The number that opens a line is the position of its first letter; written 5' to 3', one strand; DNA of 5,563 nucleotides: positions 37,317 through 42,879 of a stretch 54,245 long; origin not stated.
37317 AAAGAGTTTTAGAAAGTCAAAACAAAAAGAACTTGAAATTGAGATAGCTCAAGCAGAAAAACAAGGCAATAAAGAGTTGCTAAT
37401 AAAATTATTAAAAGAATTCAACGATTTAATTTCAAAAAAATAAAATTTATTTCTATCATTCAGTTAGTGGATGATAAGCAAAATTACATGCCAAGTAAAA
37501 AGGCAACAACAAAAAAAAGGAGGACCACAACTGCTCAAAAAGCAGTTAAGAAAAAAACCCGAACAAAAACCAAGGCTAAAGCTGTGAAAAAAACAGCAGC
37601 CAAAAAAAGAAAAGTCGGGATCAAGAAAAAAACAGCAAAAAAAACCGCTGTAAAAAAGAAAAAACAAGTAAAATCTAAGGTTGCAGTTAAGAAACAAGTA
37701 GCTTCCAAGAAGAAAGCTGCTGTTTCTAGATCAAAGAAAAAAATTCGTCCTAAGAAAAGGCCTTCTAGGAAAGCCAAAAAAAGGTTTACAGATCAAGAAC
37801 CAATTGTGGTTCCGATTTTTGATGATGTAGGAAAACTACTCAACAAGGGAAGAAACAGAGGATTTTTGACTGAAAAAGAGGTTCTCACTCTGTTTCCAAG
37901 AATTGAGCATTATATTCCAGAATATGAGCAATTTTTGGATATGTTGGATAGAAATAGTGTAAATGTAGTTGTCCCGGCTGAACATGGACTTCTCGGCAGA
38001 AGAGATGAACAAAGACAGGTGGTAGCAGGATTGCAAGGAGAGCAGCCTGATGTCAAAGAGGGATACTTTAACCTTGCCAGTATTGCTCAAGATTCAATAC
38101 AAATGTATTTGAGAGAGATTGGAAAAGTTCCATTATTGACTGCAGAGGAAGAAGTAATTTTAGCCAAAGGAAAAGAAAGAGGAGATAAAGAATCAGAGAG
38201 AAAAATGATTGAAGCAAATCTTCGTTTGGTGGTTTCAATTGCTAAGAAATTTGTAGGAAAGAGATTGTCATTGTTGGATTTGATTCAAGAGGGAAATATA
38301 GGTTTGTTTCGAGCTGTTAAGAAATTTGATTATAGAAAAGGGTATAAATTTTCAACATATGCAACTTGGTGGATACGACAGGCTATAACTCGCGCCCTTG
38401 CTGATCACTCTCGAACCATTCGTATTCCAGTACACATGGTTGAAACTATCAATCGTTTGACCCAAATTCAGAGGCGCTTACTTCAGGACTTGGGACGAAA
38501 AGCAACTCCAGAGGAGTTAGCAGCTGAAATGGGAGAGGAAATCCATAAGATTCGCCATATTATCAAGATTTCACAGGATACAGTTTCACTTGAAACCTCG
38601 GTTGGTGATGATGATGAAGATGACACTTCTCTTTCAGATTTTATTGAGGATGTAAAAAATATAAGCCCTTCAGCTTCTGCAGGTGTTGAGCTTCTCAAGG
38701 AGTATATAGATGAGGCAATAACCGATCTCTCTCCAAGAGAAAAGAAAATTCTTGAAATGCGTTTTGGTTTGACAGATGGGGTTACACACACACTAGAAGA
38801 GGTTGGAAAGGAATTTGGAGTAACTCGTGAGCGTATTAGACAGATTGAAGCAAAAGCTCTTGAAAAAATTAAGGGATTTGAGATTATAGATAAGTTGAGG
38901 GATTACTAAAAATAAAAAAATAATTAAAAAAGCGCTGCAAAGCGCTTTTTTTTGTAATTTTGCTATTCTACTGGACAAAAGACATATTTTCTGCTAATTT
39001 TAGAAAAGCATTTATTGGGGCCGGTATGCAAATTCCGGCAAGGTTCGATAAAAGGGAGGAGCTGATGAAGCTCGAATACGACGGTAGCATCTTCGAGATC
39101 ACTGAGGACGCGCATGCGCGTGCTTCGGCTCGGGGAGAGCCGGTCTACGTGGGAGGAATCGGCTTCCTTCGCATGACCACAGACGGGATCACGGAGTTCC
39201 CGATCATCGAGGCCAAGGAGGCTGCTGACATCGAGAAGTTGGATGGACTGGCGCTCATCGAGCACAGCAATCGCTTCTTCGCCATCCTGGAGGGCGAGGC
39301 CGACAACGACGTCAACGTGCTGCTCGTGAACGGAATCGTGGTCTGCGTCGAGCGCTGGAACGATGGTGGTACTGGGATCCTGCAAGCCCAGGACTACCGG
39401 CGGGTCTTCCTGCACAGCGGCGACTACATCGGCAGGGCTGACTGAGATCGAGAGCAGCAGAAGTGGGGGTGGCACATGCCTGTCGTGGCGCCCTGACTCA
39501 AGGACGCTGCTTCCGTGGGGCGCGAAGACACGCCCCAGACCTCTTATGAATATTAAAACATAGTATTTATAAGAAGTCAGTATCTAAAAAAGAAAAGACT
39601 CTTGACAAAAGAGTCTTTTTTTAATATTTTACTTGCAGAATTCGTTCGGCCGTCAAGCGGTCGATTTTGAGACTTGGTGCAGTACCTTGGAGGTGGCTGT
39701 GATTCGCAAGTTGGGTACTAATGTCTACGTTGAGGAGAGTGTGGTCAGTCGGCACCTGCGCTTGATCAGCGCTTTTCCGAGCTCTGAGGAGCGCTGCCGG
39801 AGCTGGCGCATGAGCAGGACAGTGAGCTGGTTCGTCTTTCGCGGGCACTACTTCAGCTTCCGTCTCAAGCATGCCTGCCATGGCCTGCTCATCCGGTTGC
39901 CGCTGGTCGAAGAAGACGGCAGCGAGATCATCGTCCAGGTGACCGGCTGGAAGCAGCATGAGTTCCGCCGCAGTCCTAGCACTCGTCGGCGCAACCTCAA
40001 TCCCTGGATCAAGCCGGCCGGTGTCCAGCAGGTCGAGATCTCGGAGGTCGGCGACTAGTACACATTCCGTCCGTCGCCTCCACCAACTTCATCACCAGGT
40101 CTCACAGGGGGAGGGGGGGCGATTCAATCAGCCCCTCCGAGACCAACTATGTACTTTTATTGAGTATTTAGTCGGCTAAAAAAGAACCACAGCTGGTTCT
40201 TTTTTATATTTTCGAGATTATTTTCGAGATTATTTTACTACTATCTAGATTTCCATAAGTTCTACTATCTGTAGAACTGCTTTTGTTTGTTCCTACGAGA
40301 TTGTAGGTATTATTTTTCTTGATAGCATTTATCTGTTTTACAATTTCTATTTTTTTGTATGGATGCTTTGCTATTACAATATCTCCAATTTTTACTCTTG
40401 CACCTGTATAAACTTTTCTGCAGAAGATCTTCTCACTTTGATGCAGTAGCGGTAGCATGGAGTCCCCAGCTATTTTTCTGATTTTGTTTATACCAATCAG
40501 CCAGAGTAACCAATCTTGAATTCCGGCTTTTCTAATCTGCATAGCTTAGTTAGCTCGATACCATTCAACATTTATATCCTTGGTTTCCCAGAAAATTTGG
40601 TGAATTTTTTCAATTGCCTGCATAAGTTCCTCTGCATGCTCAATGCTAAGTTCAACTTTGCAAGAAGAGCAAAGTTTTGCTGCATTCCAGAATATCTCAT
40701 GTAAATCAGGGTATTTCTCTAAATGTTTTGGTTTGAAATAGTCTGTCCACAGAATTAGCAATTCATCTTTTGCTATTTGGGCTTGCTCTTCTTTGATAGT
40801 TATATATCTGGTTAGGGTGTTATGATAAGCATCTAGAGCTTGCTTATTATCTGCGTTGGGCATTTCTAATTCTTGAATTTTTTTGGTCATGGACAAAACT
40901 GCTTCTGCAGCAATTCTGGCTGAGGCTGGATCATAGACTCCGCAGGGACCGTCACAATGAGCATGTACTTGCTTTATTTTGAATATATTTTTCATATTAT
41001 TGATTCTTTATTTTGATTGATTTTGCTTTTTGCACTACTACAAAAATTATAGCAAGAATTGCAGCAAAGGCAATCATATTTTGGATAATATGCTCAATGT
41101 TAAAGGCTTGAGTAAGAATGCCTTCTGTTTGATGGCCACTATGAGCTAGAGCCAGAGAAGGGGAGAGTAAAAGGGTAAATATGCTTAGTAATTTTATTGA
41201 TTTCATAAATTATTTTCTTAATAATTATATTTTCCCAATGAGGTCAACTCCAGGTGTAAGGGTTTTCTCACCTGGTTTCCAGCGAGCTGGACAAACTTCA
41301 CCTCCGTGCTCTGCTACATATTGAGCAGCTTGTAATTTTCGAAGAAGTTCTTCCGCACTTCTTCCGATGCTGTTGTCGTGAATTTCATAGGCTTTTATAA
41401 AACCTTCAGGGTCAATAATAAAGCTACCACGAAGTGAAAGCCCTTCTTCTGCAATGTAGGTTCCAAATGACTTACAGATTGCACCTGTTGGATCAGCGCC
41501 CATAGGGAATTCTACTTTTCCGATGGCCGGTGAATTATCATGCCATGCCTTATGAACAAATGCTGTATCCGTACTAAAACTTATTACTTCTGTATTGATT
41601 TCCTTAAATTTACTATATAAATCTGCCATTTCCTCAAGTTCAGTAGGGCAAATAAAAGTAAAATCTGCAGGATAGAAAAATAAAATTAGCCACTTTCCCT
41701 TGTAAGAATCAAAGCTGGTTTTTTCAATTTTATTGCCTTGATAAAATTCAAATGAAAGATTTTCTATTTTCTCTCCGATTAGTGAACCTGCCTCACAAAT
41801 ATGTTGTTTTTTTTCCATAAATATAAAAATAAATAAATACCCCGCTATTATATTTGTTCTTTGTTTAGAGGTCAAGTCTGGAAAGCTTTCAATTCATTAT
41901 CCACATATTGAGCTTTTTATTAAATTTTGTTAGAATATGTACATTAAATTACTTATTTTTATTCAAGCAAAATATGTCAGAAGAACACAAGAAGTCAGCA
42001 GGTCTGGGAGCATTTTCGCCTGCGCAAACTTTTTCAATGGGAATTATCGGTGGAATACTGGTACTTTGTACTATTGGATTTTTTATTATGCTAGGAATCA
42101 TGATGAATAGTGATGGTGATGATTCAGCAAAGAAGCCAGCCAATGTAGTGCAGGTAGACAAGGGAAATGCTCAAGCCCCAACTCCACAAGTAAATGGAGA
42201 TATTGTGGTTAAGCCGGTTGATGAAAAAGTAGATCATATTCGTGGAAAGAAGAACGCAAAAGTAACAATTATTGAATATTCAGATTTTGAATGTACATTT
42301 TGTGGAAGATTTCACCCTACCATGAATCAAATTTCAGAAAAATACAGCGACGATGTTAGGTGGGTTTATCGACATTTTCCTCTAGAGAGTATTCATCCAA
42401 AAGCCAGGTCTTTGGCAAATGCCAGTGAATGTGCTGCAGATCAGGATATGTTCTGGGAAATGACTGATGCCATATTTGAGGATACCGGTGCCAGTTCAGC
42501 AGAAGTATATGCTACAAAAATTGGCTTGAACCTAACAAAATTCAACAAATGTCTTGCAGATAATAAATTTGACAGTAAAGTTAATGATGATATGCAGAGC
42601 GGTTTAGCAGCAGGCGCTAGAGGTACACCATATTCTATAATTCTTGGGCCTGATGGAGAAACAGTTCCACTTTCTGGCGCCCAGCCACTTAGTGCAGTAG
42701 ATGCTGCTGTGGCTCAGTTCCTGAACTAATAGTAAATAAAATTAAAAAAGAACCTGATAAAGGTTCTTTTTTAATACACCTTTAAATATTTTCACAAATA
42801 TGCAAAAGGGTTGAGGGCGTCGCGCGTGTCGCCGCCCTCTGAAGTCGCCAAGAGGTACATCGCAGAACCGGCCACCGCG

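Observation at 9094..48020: Six high-GC single-gene islets embedded in intergenic spacers of an AT-rich chromosome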

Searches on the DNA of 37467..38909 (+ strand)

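Call 66: search_rna_families(source=L088, start=5080, end=6330, threshold=evalue, max_evalue=1)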
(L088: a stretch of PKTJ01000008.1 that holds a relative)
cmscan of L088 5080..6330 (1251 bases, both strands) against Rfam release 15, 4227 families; matches with E-value up to 1: 6.
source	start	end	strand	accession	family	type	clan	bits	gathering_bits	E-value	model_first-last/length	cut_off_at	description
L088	5599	5675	+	RF04312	trpB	Cis-reg;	-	27.6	59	0.23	1-107/107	no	trpB ncRNA motif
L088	5080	5147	+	RF01859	Phe_leader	Cis-reg; leader;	-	25.6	55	0.11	58-125/125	5'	Phenylalanine leader peptide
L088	5112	5218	-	RF00106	RNAI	Gene; antisense;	-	25.4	47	0.032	1-102/102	no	RNAI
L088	5112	5197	-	RF01859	Phe_leader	Cis-reg; leader;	-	25.1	55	0.14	1-125/125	no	Phenylalanine leader peptide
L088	5109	5188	-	RF02075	STnc230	Gene; sRNA;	-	25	50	0.51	1-83/83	no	Enterobacterial sRNA STnc230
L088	5109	5187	-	RF01772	rnk_pseudo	Cis-reg; leader;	-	20.9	55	0.88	1-108/108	no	Pseudomonas rnk leader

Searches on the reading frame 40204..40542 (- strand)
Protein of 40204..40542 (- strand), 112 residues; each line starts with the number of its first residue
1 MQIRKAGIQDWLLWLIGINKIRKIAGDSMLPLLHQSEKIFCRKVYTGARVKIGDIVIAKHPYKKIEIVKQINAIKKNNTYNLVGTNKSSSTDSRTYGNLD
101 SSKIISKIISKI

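Call 17: search_protein_families(library=pfam, proteins=[window:40204-40542:-])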
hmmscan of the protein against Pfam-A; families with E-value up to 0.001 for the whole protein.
window:40204-40542:- (112 aa): 2 families
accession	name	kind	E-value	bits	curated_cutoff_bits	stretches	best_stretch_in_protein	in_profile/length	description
PF10502.14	Peptidase_S26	-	1.9e-10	41.4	22.9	1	20-73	24-79/168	Signal peptidase, peptidase S26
PF00717.28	Peptidase_S24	-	1.1e-05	25.5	23.3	1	23-105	39-112/116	Peptidase S24-like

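Call 83: find_encoding_contigs(protein=window:40204-40542:-, flank=6000, max_places=10)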
Protein window:40204-40542:- (112 aa): 2 contigs read that carry it; 2 places shown.
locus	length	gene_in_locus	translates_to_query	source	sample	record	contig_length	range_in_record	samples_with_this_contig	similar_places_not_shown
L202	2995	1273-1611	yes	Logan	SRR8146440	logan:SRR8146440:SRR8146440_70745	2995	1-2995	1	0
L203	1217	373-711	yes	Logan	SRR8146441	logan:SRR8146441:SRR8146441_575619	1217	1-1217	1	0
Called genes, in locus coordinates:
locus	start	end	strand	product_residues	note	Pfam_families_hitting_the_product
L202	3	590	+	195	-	?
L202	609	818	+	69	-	-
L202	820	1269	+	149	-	PF09055:Sod_Ni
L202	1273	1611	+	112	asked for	PF10502:Peptidase_S26 (weak), PF00717:Peptidase_S24 (weak)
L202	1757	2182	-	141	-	-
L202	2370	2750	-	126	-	-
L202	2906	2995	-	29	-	?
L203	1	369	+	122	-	?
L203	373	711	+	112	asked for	PF10502:Peptidase_S26 (weak), PF00717:Peptidase_S24 (weak)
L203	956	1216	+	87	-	?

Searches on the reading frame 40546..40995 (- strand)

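Call 76: search_protein_families(library=pfam, proteins=[window:40546-40995:-], max_evalue=0.00001)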
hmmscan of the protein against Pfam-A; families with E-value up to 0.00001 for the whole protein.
window:40546-40995:- (149 aa): 1 family
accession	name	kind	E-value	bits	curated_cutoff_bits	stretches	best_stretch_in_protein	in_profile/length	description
PF09055.16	Sod_Ni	-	1.2e-50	171.7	25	1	9-139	2-127/127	Nickel-containing superoxide dismutase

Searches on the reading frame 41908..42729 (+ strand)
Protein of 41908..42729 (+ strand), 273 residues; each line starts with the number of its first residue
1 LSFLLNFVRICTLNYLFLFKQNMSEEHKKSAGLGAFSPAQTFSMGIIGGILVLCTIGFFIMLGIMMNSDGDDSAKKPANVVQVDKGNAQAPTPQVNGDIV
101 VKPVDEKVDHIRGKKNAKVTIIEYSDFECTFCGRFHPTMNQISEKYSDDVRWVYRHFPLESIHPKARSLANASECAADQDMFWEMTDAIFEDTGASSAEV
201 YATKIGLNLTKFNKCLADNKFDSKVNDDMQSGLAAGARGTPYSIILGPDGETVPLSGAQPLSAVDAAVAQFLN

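Call 17: search_protein_families(library=pfam, proteins=[window:41908-42729:+])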
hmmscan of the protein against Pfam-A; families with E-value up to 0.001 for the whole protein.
window:41908-42729:+ (273 aa): 2 families
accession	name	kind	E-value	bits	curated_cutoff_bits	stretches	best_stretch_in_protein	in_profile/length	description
PF13462.12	Thioredoxin_4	-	1.7e-21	77.6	23.2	1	108-245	4-145/165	Thioredoxin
PF01323.26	DSBA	-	4.8e-14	53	25.6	2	177-267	100-189/191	DSBA-like thioredoxin domain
